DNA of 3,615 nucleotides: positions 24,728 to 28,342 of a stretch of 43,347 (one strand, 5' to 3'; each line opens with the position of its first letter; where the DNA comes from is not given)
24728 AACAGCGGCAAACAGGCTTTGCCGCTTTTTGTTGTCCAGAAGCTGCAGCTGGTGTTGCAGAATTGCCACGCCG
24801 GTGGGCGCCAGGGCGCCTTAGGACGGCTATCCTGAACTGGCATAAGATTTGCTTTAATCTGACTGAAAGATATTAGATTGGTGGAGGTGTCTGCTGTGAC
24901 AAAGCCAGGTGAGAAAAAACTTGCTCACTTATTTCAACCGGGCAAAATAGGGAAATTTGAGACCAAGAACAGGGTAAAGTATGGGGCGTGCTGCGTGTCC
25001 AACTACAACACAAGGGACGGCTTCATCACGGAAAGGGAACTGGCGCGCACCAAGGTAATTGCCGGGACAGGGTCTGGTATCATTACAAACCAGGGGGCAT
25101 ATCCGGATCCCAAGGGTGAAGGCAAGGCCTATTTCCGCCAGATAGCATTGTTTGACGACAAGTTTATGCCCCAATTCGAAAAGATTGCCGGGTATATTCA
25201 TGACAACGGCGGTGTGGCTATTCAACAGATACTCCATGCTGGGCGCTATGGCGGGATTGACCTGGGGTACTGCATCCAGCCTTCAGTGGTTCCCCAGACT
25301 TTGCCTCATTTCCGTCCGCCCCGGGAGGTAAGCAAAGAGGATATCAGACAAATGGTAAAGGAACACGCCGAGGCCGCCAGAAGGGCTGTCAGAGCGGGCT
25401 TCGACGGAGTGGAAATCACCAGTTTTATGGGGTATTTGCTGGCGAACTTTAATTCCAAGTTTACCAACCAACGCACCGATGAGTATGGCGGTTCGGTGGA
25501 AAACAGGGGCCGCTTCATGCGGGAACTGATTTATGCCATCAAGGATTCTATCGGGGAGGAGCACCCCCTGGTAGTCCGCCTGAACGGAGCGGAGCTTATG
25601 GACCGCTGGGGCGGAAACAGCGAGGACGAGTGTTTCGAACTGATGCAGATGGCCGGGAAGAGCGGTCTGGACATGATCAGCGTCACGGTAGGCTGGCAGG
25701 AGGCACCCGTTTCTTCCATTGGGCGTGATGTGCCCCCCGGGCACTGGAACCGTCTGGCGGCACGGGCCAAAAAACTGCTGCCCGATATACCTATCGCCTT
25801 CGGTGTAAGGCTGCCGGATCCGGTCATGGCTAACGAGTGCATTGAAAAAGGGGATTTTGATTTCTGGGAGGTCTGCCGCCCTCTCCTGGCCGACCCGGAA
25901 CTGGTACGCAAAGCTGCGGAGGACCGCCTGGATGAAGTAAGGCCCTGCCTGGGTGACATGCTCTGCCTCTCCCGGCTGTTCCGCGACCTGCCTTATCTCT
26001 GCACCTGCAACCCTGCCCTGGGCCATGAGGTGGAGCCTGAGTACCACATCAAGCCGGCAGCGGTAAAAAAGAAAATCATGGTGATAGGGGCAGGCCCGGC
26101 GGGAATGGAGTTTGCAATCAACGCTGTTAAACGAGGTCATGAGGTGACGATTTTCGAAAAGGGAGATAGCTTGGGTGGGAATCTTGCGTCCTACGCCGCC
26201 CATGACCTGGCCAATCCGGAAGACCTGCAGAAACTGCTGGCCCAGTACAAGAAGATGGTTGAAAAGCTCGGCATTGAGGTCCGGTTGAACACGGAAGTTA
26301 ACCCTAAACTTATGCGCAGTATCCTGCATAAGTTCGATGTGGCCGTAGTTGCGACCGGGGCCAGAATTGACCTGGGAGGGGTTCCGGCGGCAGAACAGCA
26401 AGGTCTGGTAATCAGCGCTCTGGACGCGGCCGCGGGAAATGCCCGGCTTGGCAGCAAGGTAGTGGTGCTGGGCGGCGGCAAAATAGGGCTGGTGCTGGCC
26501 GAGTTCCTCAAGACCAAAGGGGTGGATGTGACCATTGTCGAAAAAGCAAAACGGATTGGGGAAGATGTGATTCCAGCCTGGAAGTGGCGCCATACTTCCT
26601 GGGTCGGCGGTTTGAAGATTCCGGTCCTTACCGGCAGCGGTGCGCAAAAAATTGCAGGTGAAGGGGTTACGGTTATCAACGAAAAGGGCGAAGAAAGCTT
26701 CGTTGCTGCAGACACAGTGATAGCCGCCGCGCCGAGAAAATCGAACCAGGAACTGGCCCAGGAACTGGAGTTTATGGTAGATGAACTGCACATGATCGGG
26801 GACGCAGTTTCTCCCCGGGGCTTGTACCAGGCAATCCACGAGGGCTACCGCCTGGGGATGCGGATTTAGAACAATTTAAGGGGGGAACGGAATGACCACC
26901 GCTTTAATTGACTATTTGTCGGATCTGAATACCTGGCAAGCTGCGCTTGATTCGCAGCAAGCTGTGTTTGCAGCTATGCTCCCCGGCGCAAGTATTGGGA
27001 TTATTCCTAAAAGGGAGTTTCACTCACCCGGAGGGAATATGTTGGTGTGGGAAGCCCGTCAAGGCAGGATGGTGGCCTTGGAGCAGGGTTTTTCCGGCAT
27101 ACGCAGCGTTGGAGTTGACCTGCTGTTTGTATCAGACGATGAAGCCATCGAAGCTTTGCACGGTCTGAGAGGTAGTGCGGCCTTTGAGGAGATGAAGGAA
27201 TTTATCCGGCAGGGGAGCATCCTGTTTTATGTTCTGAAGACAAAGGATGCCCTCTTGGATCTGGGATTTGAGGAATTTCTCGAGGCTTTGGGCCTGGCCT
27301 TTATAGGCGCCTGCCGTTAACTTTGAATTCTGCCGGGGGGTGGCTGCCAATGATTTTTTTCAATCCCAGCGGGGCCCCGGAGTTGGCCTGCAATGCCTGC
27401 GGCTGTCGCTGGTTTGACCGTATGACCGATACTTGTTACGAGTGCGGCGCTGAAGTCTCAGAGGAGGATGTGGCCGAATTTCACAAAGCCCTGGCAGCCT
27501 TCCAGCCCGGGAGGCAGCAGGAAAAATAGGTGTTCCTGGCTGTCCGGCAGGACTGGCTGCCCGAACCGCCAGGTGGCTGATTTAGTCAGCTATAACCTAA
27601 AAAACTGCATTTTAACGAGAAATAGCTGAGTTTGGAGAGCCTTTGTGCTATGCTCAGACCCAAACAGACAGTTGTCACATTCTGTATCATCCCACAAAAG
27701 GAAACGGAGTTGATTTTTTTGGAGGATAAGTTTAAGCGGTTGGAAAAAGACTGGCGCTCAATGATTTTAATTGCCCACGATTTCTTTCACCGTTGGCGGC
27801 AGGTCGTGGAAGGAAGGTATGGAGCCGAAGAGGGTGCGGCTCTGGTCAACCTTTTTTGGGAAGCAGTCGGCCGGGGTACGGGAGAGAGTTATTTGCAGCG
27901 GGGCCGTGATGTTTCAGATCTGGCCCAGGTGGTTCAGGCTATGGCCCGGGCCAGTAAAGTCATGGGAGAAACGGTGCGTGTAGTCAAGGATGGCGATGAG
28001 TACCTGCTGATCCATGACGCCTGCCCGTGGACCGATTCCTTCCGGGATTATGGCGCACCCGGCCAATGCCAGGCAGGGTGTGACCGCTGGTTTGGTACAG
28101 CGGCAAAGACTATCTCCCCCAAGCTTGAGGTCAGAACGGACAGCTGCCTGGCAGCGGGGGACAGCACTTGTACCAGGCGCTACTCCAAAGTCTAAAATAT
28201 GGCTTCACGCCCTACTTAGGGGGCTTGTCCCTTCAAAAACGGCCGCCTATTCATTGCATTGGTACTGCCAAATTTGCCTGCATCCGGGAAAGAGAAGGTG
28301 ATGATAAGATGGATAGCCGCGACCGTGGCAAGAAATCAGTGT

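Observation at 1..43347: Composite anaerobic aryl-acid catabolic island combining modules not normally found together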

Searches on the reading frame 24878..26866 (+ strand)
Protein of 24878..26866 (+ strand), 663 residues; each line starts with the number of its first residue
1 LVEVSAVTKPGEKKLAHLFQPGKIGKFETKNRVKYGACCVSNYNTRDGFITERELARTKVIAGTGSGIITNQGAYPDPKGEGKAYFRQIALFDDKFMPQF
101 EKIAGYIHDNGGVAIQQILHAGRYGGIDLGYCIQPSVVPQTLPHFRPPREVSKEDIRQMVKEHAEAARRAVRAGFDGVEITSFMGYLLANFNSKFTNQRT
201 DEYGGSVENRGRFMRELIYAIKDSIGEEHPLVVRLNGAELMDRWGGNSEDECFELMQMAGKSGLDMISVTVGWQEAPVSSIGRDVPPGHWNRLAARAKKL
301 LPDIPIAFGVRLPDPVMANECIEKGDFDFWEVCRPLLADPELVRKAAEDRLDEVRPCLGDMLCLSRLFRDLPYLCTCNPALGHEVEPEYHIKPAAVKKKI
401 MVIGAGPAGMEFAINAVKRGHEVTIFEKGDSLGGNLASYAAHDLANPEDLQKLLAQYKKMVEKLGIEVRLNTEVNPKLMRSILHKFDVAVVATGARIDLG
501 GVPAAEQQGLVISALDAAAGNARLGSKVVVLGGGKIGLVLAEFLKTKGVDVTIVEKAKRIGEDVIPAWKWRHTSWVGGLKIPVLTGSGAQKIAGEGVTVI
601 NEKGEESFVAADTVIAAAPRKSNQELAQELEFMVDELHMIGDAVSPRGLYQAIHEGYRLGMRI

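Call 5: search_protein_families(library=pfam, proteins=[window:24878-26866:+], max_evalue=0.00001)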
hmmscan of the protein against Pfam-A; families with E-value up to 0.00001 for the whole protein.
window:24878-26866:+ (663 aa): 10 families
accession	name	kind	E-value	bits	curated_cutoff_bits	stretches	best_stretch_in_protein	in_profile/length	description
PF00724.26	Oxidored_FMN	-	2.4e-52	178.8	27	1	18-352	2-341/342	NADH:flavin oxidoreductase / NADH oxidase family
PF07992.20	Pyr_redox_2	-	1.7e-25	90.5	26.1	1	399-636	2-253/291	Pyridine nucleotide-disulphide oxidoreductase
PF13450.12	NAD_binding_8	-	3.5e-17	62.9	21.9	1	402-443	1-42/68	NAD(P)-binding Rossmann-like domain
PF00070.33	Pyr_redox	-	3.4e-16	60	22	2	527-597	1-71/82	Pyridine nucleotide-disulphide oxidoreductase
PF03486.20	HI0933_like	-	2.9e-11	43.7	50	1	399-436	2-39/244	HI0933-like protein Rossmann domain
PF01266.30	DAO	-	3e-10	40.6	27.9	0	400-440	2-41/353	FAD dependent oxidoreductase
PF00890.30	FAD_binding_2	-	2.3e-08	34.1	20.4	0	400-437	2-39/414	FAD binding domain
PF12831.13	FAD_oxidored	-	7.4e-08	32.5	27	1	400-447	2-49/416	FAD dependent oxidoreductase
PF01494.25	FAD_binding_3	-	2.7e-07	30.6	22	0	527-558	3-34/349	FAD binding domain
PF13738.12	Pyr_redox_3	-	5.1e-07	29.7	30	0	402-442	2-42/305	Pyridine nucleotide-disulphide oxidoreductase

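Call 12: search_protein_families(library=ncbifam, proteins=[window:24878-26866:+], max_evalue=1e-10)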
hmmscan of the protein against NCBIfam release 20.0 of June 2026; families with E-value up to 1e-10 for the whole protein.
window:24878-26866:+ (663 aa): 26 families (the best 25 are shown)
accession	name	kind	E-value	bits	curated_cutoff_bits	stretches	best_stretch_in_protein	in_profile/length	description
TIGR03997.1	mycofact_OYE_2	equivalog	9e-116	387.8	793.15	1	17-662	1-644/645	mycofactocin system FadH/OYE family oxidoreductase 2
NF041087.1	bile_acid_BaiCD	equivalog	5.9e-101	338.5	825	1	17-663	3-642/642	bile acid Fe-S flavoenzyme BaiCD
NF045599.1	bili_reduct_long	exception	1.5e-87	294.4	750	1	18-662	1-640/641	bilirubin reductase, long form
TIGR03996.1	mycofact_OYE_1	hypoth_equivalog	2.6e-57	194.7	627.9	1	52-658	34-631/633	mycofactocin system FadH/OYE family oxidoreductase 1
NF010047.0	PRK13523.1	equivalog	7.8e-43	146.8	431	1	17-351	4-325/339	NADPH dehydrogenase NamA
NF006101.0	PRK08255.1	equivalog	2.1e-38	132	1078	1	11-347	392-731/768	bifunctional salicylyl-CoA 5-hydroxylase/oxidoreductase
NF045592.1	bili_reduct_N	equivalog_domain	1.9e-33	116.1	425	1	18-359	2-343/363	bilirubin reductase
NF007899.0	PRK10605.1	subfamily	7.8e-22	78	403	1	147-265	148-267/365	N-ethylmaleimide reductase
NF009410.0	PRK12771.1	subfamily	1.2e-18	67.1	516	1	394-514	135-252/566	NAD(P)-binding protein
NF045663.1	diclust_near_Sec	equivalog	2.9e-17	62.1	530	1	393-496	102-200/759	pyridine nucleotide-disulfide oxidoreductase/dicluster-binding protein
TIGR01317.1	GOGAT_sm_gam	subfamily_domain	4.9e-16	58.7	447.7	1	396-497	142-240/485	glutamate synthase small subunit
TIGR01350.1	lipoamide_DH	equivalog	2.3e-15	56.2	408.8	0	483-636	129-285/461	dihydrolipoyl dehydrogenase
NF005560.0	PRK07233.1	equivalog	2.5e-15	56.3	252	0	399-443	2-46/435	hypothetical protein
TIGR01318.1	gltD_gamma_fam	subfamily_domain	1.7e-13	50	482.95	0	395-517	139-258/467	glutamate synthase, small subunit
NF004945.0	PRK06292.2-3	equivalog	1.8e-13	50.3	494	0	485-638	129-283/457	dihydrolipoyl dehydrogenase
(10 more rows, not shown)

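Call 24: search_solved_structures(query=window:24878-26866:+, max_evalue=1e-30)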
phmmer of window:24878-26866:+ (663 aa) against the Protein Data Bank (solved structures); distinct sequences matched with E-value up to 1e-30: 10.
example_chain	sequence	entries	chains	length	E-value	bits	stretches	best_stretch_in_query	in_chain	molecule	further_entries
6qkg_A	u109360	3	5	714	1.5e-124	420.2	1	16-663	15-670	NCR A | NCR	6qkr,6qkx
1ps9_A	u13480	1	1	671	1.1e-84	288.4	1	17-549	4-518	2,4-dienoyl-CoA reductase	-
3k30_A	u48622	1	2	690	2.8e-51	178.1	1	17-656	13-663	Histamine dehydrogenase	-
6de6_A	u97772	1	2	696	1.7e-41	145.8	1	14-659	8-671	Histamine dehydrogenase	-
1djn_A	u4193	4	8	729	2.9e-40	141.7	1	17-555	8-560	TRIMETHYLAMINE DEHYDROGENASE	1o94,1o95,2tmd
1djq_A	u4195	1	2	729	3.9e-39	138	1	18-555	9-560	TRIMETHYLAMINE DEHYDROGENASE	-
6l6j_A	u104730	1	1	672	2.1e-37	132.2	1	17-662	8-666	Oxidored_FMN domain-containing protein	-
1z41_A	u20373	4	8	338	4.8e-33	117.9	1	17-353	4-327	Probable NADH-dependent flavin oxidoreductase yqjM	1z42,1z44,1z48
3krz_A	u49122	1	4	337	4.7e-32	114.6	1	18-342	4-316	NADH:flavin oxidoreductase/NADH oxidase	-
3kru_A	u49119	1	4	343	5e-32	114.5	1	18-342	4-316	NADH:flavin oxidoreductase/NADH oxidase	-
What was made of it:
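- Checked: Its closest solved structure is 2-naphthoyl-CoA reductase 6qkg, E 1.5e-124 (call 24).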

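Call 57: search_protein_families(library=ncbifam, proteins=[L083:5858-7510:+, L083:7525-7944:+, L083:7944-9089:+, L083:9082-9960:+, L083:10001-12058:+, L083:12062-13738:+, L083:13799-14299:+, L083:14364-16427:+, L083:16447-17730:+, L083:19112-21385:+], max_evalue=1e-20)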
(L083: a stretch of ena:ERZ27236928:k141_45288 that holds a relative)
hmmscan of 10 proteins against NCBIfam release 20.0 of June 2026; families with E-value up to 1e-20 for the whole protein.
L083:5858-7510:+ (551 aa): 4 families
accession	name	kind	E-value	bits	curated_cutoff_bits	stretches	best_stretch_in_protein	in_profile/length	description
TIGR00641.1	acid_CoA_mut_N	subfamily_domain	1.1e-199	664.1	303.8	1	29-549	3-527/528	methylmalonyl-CoA mutase N-terminal domain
NF006944.0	PRK09426.1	equivalog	3.6e-168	560.7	876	1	25-549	33-556/721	methylmalonyl-CoA mutase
NF045497.1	IsobCoAmut_IcmF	equivalog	3.9e-82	276.6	1500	1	182-544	707-1072/1076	fused isobutyryl-CoA mutase/GTPase IcmF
TIGR00642.1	mmCoA_mut_beta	equivalog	7.5e-54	183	617.25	1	26-486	43-475/620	methylmalonyl-CoA mutase small subunit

L083:7525-7944:+ (140 aa): 2 families
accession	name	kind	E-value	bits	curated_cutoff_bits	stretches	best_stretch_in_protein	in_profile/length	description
TIGR00640.1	acid_CoA_mut_C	subfamily_domain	8.8e-40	135.7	57.45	1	7-127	2-123/132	methylmalonyl-CoA mutase C-terminal domain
NF006944.0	PRK09426.1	equivalog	2.6e-32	111.6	876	1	4-118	586-700/721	methylmalonyl-CoA mutase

L083:7944-9089:+ (382 aa): 3 families
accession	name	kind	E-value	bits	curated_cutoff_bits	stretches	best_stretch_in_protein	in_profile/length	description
NF001913.0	PRK00696.1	equivalog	9.2e-98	327.8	370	1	1-375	1-383/388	ADP-forming succinate--CoA ligase subunit beta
TIGR01016.1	sucCoAbeta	subfamily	3.5e-88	296.2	375.55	1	1-374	1-382/386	succinate-CoA ligase subunit beta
NF010647.0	PRK14046.1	equivalog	1.6e-76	258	604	1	1-374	1-382/392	malate--CoA ligase subunit beta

L083:9082-9960:+ (293 aa): 2 families
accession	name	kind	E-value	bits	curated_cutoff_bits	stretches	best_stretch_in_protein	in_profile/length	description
TIGR01019.1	sucCoAalpha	subfamily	7.2e-111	370.2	353.2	1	7-291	1-285/286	succinate--CoA ligase subunit alpha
NF004230.0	PRK05678.1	equivalog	9e-110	366.4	336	1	6-292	2-288/291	succinate--CoA ligase subunit alpha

L083:10001-12058:+ (686 aa): 3 families
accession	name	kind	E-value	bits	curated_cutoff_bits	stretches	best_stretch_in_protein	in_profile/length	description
NF050156.1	CapLactmsAlpCapA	equivalog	7.2e-198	659.1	1000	1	2-681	2-686/689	caprolactamase subunit alpha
NF042975.2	AcphenoCarb_ApcC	equivalog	8.4e-112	374.7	1500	1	3-677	11-706/733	acetophenone carboxylase subunit gamma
NF042960.1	AcphenoCarb_ApcA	equivalog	5.5e-76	256.2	1250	1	127-679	108-654/658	acetophenone carboxylase subunit alpha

L083:12062-13738:+ (559 aa): 2 families
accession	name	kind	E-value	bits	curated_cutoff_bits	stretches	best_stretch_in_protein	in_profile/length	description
NF050157.1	CapLactmsBetCapB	equivalog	9.2e-94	314.7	1000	1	5-558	1-560/577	caprolactamase subunit beta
NF042976.1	AcphenoCarb_ApcD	equivalog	2.8e-36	125.1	1500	1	12-480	36-515/685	acetophenone carboxylase subunit delta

L083:13799-14299:+ (167 aa): 0 families

L083:14364-16427:+ (688 aa): 4 families
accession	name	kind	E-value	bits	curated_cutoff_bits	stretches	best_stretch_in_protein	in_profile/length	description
TIGR02717.1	AcCoA-syn-alpha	equivalog_domain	1.8e-118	396.1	567.15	1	10-447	1-445/447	acetate--CoA ligase alpha subunit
NF045494.1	AcCoALig_Archglob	equivalog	5.4e-118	395.2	1200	2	9-412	217-622/665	acetate--CoA ligase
NF045493.1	HydDutCoALig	equivalog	3e-111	373.2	1300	1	12-676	5-686/698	4-hydroxybutyrate--CoA ligase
NF045492.1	HydPropCoALig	equivalog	2.7e-101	340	1300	2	9-425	247-670/700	3-hydroxypropionate--CoA ligase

L083:16447-17730:+ (428 aa): 6 families
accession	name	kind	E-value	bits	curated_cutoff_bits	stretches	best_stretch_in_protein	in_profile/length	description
TIGR02155.1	PA_CoA_ligase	equivalog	1.5e-124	415.8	646.3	1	9-425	3-422/422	phenylacetate--CoA ligase PaaK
NF041878.1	paak_haloarch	equivalog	1.1e-118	396.6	700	1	10-425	9-427/427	phenylacetate--CoA ligase PaaK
NF045666.1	DVU1553_fam_AMP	equivalog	7.9e-63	212.5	300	1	6-323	15-330/331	DVU_1553 family AMP-dependent CoA ligase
NF053551.1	FlxY_rubin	equivalog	2.3e-56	191.3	520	1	10-420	5-419/424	flexirubin biosynthesis putative acyl-CoA ligase FlxY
NF041217.1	BagE_FevW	exception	1.4e-36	126.4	800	1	8-420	7-401/424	bagremycin/ferroverdin synthetase BagE/FevW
TIGR03335.1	F390_ftsA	equivalog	8.1e-32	110.5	458.7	1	11-318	11-324/445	coenzyme F390 synthetase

L083:19112-21385:+ (758 aa): 13 families
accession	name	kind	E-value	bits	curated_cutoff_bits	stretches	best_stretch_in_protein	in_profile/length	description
TIGR03194.1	4hydrxCoA_A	equivalog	2.8e-189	631.1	994.55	1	12-745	4-745/746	4-hydroxybenzoyl-CoA reductase subunit alpha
NF043082.1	XdhA_XDHase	equivalog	3e-176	587.8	780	1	5-748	1-754/758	xanthine dehydrogenase subunit XdhA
NF007426.0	PRK09970.1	equivalog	1.8e-167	558.7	916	1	3-747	4-756/761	xanthine dehydrogenase molybdenum-binding subunit XdhA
TIGR03196.1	pucD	equivalog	2.8e-138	462.5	783.65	1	4-742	2-754/763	xanthine dehydrogenase subunit D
NF041018.1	glyceraldDH_alpha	equivalog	2.1e-127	426.5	790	1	4-742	2-740/741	glyceraldehyde dehydrogenase subunit alpha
TIGR03311.1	Se_dep_XDH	equivalog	2.3e-119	399.8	830.45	2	4-536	161-684/848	selenium-dependent xanthine dehydrogenase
NF040766.1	CODH_aero_grp5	exception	3.4e-104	349.6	950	1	3-742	3-781/785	aerobic carbon-monoxide dehydrogenase large subunit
NF045668.1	pterin_aldehy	equivalog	6.2e-103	345.5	1100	2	3-526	173-714/905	molybdopterin-dependent aldehyde oxidoreductase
TIGR02416.1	CO_dehy_Mo_lg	equivalog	1.7e-98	330.7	991.15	1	18-742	6-767/770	aerobic carbon-monoxide dehydrogenase large subunit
NF041671.1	peri_hyde_PaoC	equivalog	7.8e-98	328.7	1180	1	2-748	15-733/735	aldehyde oxidoreductase molybdenum-binding subunit PaoC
TIGR03313.1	Se_sel_red_Mo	hypoth_equivalog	4.2e-87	292.8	1101.9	1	160-747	364-950/951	molybdopterin-dependent oxidoreductase Mo/Fe-S-binding subunit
TIGR02965.1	xanthine_xdhB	equivalog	9.3e-79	265.5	849.5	1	12-750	8-758/758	xanthine dehydrogenase molybdopterin binding subunit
TIGR02969.1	mam_aldehyde_ox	subfamily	1.2e-37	129.1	1912.3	1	2-731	573-1286/1330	aldehyde oxidase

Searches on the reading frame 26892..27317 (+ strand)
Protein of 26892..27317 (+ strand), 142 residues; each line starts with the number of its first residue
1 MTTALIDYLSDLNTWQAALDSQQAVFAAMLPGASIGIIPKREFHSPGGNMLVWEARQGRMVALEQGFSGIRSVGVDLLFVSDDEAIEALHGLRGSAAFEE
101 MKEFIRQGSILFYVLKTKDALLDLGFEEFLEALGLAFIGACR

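Call 6: search_protein_families(library=pfam, proteins=[window:26892-27317:+], max_evalue=0.00001)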
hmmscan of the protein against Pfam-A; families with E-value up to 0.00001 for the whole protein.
window:26892-27317:+ (142 aa): 0 families

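Call 12: search_protein_families(library=ncbifam, proteins=[window:26892-27317:+], max_evalue=1e-10)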
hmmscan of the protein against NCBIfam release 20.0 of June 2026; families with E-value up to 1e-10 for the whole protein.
window:26892-27317:+ (142 aa): 0 families

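Call 76: search_protein_families(library=pfam, proteins=[window:26892-27317:+], max_evalue=1)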
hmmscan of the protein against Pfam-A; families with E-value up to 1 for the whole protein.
window:26892-27317:+ (142 aa): 0 families

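Call 85: predict_structure(protein=window:26892-27317:+)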
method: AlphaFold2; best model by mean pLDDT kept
length: 142 residues; sequences in the alignment: 1
mean_pLDDT: 49.6   pTM: 0.45
mean pLDDT of the five models: 49.6, 41.2, 38.4, 37.5, 36.5
residues with pLDDT >= 90: 0; 70-90: 1; 50-70: 74; < 50: 67
segments of 3 or more residues with pLDDT < 50: 1-16, 39-75, 115-118, 136-142
pLDDT, mean of each block of 10 residues (from residue 1): 35 47 56 53 40 38 37 48 64 67 56 52 59 47 30
secondary structure, 60 per line:
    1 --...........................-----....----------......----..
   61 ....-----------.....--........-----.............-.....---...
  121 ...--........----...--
elements in order: H3-29 E35-38 E49-54 E59-64 E76-80 H83-90 H96-108 E110-114 H118-123 H126-133 E138-140

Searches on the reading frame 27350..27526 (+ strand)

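Call 76: search_protein_families(library=pfam, proteins=[window:27350-27526:+], max_evalue=1)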
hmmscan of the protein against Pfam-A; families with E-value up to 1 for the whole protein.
window:27350-27526:+ (59 aa): 3 families
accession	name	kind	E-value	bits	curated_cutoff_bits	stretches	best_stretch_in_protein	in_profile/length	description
PF09538.15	FYDLN_acid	-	0.065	14.4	23.9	1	13-49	11-49/105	Protein of unknown function (FYDLN_acid)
PF07503.17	zf-HYPF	-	0.11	12.8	23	0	9-21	19-31/34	HypF finger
PF18439.7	zf_UBZ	-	0.12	12.5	25.6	1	26-43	2-19/32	Ubiquitin-Binding Zinc Finger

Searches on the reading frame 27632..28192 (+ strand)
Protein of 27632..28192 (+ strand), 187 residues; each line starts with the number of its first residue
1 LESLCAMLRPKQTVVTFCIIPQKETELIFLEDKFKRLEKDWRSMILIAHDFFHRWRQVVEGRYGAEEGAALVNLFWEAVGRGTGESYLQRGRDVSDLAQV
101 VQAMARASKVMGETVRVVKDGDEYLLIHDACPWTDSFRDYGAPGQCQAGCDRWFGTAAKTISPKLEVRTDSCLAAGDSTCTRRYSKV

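Call 6: search_protein_families(library=pfam, proteins=[window:27632-28192:+], max_evalue=0.00001)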
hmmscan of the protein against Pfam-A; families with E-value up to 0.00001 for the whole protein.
window:27632-28192:+ (187 aa): 1 family
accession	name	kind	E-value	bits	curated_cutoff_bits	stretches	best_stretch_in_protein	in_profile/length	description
PF14196.11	ATC_hydrolase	-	2.6e-17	64.4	28.1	1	46-184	3-145/145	L-2-amino-thiazoline-4-carboxylic acid hydrolase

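Call 12: search_protein_families(library=ncbifam, proteins=[window:27632-28192:+], max_evalue=1e-10)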
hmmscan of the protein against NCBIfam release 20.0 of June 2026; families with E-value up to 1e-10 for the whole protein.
window:27632-28192:+ (187 aa): 0 families

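Call 76: search_protein_families(library=pfam, proteins=[window:27632-28192:+], max_evalue=1)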
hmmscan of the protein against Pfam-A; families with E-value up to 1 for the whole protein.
window:27632-28192:+ (187 aa): 2 families
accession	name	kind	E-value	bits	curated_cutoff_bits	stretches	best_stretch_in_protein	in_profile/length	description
PF14196.11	ATC_hydrolase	-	2.6e-17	64.4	28.1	1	46-184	3-145/145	L-2-amino-thiazoline-4-carboxylic acid hydrolase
PF18546.6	MetOD1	-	0.0017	18.9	23.8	1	115-181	75-138/142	Methanogen output domain 1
